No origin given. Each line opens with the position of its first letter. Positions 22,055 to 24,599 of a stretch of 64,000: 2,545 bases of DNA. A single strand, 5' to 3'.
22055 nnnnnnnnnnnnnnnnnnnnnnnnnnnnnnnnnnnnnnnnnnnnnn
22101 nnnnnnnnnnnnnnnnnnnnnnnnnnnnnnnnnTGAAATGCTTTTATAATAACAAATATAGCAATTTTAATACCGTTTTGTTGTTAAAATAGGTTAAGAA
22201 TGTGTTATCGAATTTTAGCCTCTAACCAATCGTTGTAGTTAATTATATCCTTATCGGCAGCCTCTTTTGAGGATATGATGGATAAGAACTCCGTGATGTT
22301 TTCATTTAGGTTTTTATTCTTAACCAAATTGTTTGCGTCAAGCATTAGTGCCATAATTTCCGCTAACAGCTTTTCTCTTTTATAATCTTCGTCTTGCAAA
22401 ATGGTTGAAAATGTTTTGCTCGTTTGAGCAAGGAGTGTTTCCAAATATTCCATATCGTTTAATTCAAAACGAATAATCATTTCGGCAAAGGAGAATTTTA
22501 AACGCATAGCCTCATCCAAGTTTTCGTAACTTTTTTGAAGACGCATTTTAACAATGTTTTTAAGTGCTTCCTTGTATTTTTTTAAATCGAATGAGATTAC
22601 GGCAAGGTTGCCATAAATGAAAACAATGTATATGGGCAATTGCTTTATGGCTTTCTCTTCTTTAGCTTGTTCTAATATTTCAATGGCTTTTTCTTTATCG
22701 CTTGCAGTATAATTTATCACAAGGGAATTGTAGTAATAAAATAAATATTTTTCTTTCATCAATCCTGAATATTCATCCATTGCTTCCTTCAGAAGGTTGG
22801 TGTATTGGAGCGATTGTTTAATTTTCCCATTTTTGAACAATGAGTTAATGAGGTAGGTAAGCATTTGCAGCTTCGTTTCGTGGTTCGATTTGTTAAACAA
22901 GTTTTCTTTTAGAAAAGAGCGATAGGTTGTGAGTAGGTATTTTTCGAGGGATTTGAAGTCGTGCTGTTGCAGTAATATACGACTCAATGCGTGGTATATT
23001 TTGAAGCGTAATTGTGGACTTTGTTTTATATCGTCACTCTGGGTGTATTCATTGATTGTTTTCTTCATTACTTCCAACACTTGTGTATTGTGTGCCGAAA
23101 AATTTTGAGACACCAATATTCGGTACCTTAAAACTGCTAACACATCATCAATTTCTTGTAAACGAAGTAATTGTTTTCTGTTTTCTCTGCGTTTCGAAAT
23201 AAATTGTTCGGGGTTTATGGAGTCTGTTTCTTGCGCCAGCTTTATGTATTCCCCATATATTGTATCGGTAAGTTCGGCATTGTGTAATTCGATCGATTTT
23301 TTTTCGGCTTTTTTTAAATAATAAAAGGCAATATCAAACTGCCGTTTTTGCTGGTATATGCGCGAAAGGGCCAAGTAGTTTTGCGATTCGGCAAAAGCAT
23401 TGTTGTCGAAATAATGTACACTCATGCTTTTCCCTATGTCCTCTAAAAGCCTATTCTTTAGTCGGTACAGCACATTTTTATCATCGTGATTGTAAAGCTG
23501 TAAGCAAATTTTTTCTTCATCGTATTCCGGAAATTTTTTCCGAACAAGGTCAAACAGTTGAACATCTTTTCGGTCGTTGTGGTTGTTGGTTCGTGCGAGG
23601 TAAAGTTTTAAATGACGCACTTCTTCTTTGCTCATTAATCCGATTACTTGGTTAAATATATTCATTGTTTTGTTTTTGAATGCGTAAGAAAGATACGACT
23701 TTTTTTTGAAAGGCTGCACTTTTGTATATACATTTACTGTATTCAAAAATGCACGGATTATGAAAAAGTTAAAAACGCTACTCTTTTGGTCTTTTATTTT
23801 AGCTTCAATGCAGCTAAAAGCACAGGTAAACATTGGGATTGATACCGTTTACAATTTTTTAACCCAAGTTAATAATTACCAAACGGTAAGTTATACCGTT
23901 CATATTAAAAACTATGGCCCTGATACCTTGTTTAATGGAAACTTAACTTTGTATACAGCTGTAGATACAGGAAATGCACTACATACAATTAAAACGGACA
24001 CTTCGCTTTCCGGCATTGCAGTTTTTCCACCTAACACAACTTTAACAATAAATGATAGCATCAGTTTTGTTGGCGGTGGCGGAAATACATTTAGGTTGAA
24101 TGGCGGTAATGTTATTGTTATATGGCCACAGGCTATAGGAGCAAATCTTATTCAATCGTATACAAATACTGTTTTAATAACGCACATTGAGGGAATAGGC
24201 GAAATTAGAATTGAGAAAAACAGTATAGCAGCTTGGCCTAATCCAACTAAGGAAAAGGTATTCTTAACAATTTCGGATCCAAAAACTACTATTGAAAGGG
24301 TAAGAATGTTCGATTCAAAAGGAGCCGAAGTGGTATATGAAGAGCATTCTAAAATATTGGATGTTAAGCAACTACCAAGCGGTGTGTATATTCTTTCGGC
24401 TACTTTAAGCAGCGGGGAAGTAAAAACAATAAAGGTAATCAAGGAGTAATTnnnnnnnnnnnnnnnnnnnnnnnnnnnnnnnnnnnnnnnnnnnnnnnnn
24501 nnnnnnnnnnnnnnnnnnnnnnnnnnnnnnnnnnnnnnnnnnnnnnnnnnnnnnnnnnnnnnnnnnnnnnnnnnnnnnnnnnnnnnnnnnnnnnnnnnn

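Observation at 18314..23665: Operon: TPR-like hypothetical, 1131-aa membrane-anchored coiled-coil protein, RsbW-like kinase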

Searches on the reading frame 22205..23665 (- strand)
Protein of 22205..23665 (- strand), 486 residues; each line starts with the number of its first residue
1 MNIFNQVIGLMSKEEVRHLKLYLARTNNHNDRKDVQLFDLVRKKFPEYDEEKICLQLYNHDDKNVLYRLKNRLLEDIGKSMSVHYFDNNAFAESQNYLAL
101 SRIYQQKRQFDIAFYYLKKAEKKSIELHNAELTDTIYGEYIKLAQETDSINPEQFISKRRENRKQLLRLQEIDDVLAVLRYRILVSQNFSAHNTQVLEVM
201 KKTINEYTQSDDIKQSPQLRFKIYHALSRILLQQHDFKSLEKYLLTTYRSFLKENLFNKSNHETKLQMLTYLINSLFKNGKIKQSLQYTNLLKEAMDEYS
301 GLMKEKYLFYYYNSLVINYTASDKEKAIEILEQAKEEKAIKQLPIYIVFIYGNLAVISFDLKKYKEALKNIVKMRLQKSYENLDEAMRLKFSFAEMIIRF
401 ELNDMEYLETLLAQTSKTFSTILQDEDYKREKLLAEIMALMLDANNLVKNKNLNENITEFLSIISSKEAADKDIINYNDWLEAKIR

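Call 3: search_protein_families(library=pfam, proteins=[window:22205-23665:-], max_evalue=1)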
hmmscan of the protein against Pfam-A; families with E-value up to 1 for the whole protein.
window:22205-23665:- (486 aa): 8 families
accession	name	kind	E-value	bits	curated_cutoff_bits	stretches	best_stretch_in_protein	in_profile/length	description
PF13424.12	TPR_12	-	5.1e-06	27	30.1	1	268-334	5-71/77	Tetratricopeptide repeat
PF07719.23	TPR_2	-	0.0021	18.5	27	0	350-369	3-22/34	Tetratricopeptide repeat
PF13374.12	TPR_10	-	0.0033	17.8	27.5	0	351-369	5-23/42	Tetratricopeptide repeat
PF10579.15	Rapsyn_N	-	0.022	15.3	23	1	247-289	28-66/80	Rapsyn N-terminal myristoylation and linker region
PF12895.13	ANAPC3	-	0.084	13.6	27.2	0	319-372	34-80/82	Anaphase-promoting complex, cyclosome, subunit 3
PF13181.12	TPR_8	-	0.11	13.2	25.7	0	350-369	3-22/34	Tetratricopeptide repeat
PF00515.34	TPR_1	-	0.16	12.3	27.8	1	350-369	3-22/34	Tetratricopeptide repeat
PF24099.1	RBD_DGKtheta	-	0.4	11.3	27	1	287-336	19-66/80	Diacylglycerol kinase theta, RNA-binding domain-like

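Call 4: search_protein_families(library=ncbifam, proteins=[window:22205-23665:-], max_evalue=1)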
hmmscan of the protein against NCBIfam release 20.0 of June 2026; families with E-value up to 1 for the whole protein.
window:22205-23665:- (486 aa): 2 families
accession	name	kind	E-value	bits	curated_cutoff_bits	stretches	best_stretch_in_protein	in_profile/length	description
NF040846.1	SAS049_fam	equivalog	0.06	13.7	55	1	193-213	19-38/47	SAS049 family protein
NF011964.0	PRK15435.1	equivalog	0.06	12.3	345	1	394-468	185-257/354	bifunctional DNA-binding transcriptional regulator/O6-methylguanine-DNA methyltransferase Ada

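Call 63: find_homologous_proteins(query=window:22205-23665:-)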
Query window:22205-23665:- (486 aa): 871 proteins with E <= 0.001 among 8000 candidates; the best 120 are listed.
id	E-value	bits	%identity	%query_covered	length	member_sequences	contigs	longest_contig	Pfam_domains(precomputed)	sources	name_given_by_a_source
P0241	0.0e+0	1024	100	100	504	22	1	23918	PF13424.13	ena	-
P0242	2.3e-239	813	77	100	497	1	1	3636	-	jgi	jgi:hypothetical protein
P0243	1.6e-163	563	57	100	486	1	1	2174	PF13424.13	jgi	jgi:hypothetical protein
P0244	8.1e-162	557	56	100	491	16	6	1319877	PF13424.13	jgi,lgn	jgi:hypothetical protein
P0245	2.1e-161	556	56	100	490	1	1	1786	-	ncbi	-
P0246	4.0e-161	555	57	99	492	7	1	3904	-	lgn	-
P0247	5.7e-161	554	57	100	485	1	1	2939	-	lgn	-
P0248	1.7e-160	553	56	100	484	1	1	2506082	PF13424.13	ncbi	-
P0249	1.7e-160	553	54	100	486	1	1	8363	-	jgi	jgi:hypothetical protein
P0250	4.6e-160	551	56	100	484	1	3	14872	-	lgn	-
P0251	2.1e-159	549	56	99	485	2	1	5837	PF13424.13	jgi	jgi:hypothetical protein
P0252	6.8e-159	547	57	99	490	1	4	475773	-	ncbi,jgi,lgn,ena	-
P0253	5.2e-158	545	57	100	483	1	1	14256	-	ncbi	-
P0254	6.4e-158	544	56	100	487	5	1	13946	-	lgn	-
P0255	1.1e-157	543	55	100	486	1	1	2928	-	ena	-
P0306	2.2e-151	523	52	100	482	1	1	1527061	PF01535.27,PF13424.13,PF13374.13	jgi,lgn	jgi:pentatricopeptide repeat protein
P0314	1.7e-149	517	52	100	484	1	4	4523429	-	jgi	jgi:hypothetical protein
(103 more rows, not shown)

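Call 72: find_encoding_contigs(protein=P0314, flank=7000, max_places=1)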
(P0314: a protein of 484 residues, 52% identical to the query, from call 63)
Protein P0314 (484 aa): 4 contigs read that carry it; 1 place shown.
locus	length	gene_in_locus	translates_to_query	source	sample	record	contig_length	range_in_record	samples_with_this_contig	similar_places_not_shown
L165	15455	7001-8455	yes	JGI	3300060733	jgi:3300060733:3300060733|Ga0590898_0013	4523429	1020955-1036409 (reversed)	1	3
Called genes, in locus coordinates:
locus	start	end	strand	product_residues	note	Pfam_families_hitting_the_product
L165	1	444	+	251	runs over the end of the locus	-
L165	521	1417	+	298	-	PF00892:EamA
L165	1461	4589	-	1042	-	PF13573:SprB, PF24595:DUF7619, PF18962:Por_Secre_tail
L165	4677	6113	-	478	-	PF00801:PKD (weak), PF18911:PKD_4, PF00801:PKD, PF18911:PKD_4, PF00801:PKD (weak), PF18911:PKD_4, PF18911:PKD_4, PF18962:Por_Secre_tail, +1 more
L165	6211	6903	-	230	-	PF18962:Por_Secre_tail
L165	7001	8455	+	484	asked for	-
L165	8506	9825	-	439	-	PF00801:PKD, PF18911:PKD_4, PF00801:PKD, PF18911:PKD_4, PF00801:PKD (weak), PF18911:PKD_4, PF18962:Por_Secre_tail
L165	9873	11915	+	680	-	PF04551:GcpE, PF26540:GcpE_C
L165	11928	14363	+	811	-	PF28559:TPR_SusR, PF07719:TPR_2 (faint), PF13374:TPR_10 (faint), PF00515:TPR_1 (faint), PF13424:TPR_12, PF13181:TPR_8 (weak), PF13424:TPR_12, PF07228:SpoIIE, +3 more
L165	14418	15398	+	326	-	PF13201:PCMD (weak), PF18962:Por_Secre_tail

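Call 73: find_encoding_contigs(protein=P0248, flank=7000, max_places=1)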
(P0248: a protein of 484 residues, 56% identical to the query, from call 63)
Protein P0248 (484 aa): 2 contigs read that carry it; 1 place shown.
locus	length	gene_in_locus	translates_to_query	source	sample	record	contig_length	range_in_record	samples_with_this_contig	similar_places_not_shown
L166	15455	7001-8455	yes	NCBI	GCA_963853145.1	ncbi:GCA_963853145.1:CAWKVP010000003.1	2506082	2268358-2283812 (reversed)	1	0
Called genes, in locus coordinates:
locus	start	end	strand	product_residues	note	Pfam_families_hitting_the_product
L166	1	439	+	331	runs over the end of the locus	PF01210:NAD_Gly3P_dh_N, PF03807:F420_oxidored (weak), PF07479:NAD_Gly3P_dh_C, PF20618:GPD_NAD_C_bact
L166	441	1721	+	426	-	-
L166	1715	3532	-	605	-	PF01541:GIY-YIG, PF27096:UvrC_M, PF22920:UvrC_RNaseH, PF08459:UvrC_RNaseH_dom, PF14520:HHH_5 (weak)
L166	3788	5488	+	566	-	PF00474:SSF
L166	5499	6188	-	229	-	PF18962:Por_Secre_tail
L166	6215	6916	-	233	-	PF18962:Por_Secre_tail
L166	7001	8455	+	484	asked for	PF13424:TPR_12 (faint)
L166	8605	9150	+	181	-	-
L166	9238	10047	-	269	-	-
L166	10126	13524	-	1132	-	PF17757:UvrB_inter, PF02559:CarD_TRCF_RID, PF00270:DEAD, PF04851:ResIII (weak), PF00271:Helicase_C, PF03461:TRCF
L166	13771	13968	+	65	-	-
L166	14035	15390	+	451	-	-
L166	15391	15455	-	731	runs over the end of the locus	PF02922:CBM_48 (faint), PF20009:GEVED, PF26120:CBM_1st_SusF (faint), PF18962:Por_Secre_tail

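Call 74: find_encoding_contigs(protein=P0306, flank=7000, max_places=1)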
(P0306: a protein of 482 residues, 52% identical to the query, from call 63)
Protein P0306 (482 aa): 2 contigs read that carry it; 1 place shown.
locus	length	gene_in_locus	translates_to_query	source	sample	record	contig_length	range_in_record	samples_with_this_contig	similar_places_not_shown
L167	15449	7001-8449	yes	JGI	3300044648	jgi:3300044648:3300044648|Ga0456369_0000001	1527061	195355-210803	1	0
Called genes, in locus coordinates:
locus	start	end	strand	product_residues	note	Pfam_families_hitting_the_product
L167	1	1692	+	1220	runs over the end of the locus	PF21471:Reelin_subrepeat-B, PF01483:P_proprotein, PF19081:Ig_7 (weak), PF00801:PKD, PF18911:PKD_4, PF13585:CHU_C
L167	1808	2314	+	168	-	PF01978:TrmB (weak), PF12802:MarR_2, PF12840:HTH_20 (weak)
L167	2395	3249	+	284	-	-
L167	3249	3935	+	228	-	PF09844:DUF2071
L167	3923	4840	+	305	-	-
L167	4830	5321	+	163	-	-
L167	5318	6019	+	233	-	PF09844:DUF2071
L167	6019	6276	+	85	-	-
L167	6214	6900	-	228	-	PF18962:Por_Secre_tail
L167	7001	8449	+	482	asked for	PF13424:TPR_12 (faint), PF13374:TPR_10 (faint), PF01535:PPR (faint)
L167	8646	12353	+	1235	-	PF00512:HisKA, PF02518:HATPase_c, PF14501:HATPase_c_5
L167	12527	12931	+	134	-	PF02310:B12-binding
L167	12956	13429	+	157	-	PF25459:AIM3_BBC1_C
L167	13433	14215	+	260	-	PF00378:ECH_1, PF16113:ECH_2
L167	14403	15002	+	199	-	-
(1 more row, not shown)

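Call 82: search_protein_families(library=padloc, proteins=[window:22205-23665:-], max_evalue=0.01)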
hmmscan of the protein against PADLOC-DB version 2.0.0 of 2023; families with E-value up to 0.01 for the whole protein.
window:22205-23665:- (486 aa): 0 families

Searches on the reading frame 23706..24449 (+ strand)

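Call 25: search_protein_families(library=pfam, proteins=[window:23706-24449:+], max_evalue=0.001)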
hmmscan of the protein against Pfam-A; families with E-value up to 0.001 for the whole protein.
window:23706-24449:+ (247 aa): 1 family
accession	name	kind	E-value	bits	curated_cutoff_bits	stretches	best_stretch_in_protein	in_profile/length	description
PF18962.6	Por_Secre_tail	-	3.3e-09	37.4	27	1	177-240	2-71/75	Secretion system C-terminal sorting domain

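Call 80: search_protein_families(library=ncbifam, proteins=[window:23760-24449:+], max_evalue=0.001)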
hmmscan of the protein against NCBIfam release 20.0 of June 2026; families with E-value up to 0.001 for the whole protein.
window:23760-24449:+ (229 aa): 3 families
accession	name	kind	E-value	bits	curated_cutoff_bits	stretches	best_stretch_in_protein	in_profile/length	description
TIGR04183.1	Por_Secre_tail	domain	1.4e-09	37.7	23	1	159-229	2-72/72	T9SS type A sorting domain-containing protein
NF038113.1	T9SSA_dep_M36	equivalog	7.1e-07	27.7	885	1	149-227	786-867/869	T9SS-dependent M36 family metallopeptidase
NF050177.1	TapA_OM_Porphy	equivalog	4.6e-05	22.4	500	1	141-221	456-536/544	TapA/TapC family T9SS-dependent outer membrane protein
